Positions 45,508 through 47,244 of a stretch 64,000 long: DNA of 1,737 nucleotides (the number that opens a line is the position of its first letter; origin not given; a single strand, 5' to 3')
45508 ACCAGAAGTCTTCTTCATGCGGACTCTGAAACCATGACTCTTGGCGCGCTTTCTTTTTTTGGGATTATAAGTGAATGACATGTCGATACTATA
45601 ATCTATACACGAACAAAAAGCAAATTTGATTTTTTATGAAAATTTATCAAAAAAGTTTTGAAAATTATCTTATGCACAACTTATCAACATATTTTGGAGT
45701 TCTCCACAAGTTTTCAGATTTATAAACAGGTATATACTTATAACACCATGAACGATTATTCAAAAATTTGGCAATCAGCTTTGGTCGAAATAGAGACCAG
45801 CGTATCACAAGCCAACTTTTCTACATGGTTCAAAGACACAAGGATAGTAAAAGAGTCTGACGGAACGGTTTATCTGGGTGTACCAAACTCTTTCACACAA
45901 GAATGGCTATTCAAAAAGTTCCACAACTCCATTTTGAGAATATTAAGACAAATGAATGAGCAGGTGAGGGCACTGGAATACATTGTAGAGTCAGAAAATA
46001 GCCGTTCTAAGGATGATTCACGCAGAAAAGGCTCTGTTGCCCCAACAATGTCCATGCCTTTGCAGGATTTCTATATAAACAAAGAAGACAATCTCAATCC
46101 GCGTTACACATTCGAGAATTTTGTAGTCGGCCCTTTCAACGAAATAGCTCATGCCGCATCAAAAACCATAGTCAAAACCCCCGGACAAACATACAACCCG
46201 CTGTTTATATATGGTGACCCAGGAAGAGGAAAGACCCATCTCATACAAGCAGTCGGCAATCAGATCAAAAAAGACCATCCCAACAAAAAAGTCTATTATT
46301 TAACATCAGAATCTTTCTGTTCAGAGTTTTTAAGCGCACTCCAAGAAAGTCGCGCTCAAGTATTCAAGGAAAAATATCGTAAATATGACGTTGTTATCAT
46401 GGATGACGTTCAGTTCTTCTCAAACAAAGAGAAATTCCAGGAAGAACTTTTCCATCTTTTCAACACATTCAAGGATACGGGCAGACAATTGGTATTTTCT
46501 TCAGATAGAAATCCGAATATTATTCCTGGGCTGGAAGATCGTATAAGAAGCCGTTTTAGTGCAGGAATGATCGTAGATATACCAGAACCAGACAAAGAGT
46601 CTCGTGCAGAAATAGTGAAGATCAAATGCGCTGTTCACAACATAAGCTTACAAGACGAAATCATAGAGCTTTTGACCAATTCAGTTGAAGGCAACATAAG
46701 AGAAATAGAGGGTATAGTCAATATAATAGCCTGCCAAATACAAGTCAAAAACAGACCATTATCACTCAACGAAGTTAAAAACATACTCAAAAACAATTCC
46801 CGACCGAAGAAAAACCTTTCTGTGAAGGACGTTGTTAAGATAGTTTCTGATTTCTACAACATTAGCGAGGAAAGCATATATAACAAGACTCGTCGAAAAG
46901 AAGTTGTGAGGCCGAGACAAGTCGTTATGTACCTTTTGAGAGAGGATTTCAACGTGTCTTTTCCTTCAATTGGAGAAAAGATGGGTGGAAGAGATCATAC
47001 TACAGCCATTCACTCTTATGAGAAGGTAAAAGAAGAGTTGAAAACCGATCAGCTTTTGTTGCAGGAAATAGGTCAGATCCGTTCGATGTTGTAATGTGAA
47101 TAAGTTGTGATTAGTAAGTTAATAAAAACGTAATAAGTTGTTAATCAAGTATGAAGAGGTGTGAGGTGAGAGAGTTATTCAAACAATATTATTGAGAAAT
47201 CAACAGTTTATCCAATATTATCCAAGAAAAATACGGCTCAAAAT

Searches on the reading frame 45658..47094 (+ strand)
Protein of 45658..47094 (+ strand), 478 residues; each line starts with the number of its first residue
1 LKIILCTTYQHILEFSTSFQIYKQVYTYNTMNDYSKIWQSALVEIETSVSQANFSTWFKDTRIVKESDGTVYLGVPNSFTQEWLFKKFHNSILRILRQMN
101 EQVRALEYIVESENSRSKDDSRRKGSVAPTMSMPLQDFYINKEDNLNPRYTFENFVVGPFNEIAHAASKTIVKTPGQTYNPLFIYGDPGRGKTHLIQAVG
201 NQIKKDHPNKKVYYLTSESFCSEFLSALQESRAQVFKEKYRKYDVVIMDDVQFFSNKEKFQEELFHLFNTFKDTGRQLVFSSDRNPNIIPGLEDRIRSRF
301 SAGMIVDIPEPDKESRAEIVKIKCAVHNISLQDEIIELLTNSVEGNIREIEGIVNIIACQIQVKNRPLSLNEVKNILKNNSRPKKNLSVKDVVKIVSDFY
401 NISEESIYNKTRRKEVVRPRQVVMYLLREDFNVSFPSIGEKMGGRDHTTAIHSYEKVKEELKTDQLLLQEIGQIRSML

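Call 10: search_protein_families(library=pfam, proteins=[window:45658-47094:+])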
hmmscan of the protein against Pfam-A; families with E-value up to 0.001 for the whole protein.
window:45658-47094:+ (478 aa): 10 families
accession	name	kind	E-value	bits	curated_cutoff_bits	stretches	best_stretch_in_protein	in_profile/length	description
PF00308.24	Bac_DnaA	-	3.3e-65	219.6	23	1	146-307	1-162/162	Bacterial DnaA ATPAse domain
PF08299.17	Bac_DnaA_C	-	1.6e-24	86.1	31.5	1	390-457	2-69/69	Bacterial dnaA protein helix-turn-helix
PF11638.13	DnaA_N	-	1e-13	51.2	24.6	1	36-97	2-64/65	DnaA N-terminal domain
PF00004.35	AAA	-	3.1e-07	31.3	21.2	1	183-300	2-127/131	ATPase family associated with various cellular activities (AAA)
PF01695.23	IstB_IS21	-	5e-07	29.9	24.1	1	182-273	95-184/238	IstB-like ATP binding protein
PF13401.12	AAA_22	-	1.7e-06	28.8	27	1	180-280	6-120/130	AAA domain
PF01637.24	ATPase_2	-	3.5e-05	24.2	33.2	1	177-291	18-124/225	ATPase domain predominantly from Archaea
PF00910.28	RNA_helicase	-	0.00027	21.8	21.5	1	183-270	2-77/105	RNA helicase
PF13191.12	AAA_16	-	0.00068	20.6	32.6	0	178-228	24-73/167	AAA ATPase domain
PF24883.2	NPHP3_N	-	0.00087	20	24.8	0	180-238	23-82/164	Nephrocystin 3, N-terminal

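Call 64: search_solved_structures(query=window:45748-47091:+, max_evalue=1e-10, show_alignments=0)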
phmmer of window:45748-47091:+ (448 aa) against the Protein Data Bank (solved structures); distinct sequences matched with E-value up to 1e-10: 6.
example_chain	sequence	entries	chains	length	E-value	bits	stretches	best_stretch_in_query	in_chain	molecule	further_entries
8btg_A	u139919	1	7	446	4e-103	349.1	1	5-447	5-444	Chromosomal replication initiator protein DnaA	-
2z4r_A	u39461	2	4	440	1.3e-68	235.4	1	11-433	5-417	Chromosomal replication initiator protein dnaA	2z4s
8bv3_A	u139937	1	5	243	7.3e-66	226.3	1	114-339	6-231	Chromosomal replication initiator protein DnaA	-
1l8q_A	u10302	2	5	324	1e-59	206.1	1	114-442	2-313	Chromosomal replication initiator protein dnaA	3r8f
2hcb_A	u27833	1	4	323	1.6e-59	205.5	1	114-442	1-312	Chromosomal replication initiator protein dnaA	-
1j1v_A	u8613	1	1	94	1.7e-13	53.9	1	359-433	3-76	Chromosomal replication initiator protein dnaA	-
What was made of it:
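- It has a domain IV homologous to 1J1V (call 64).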
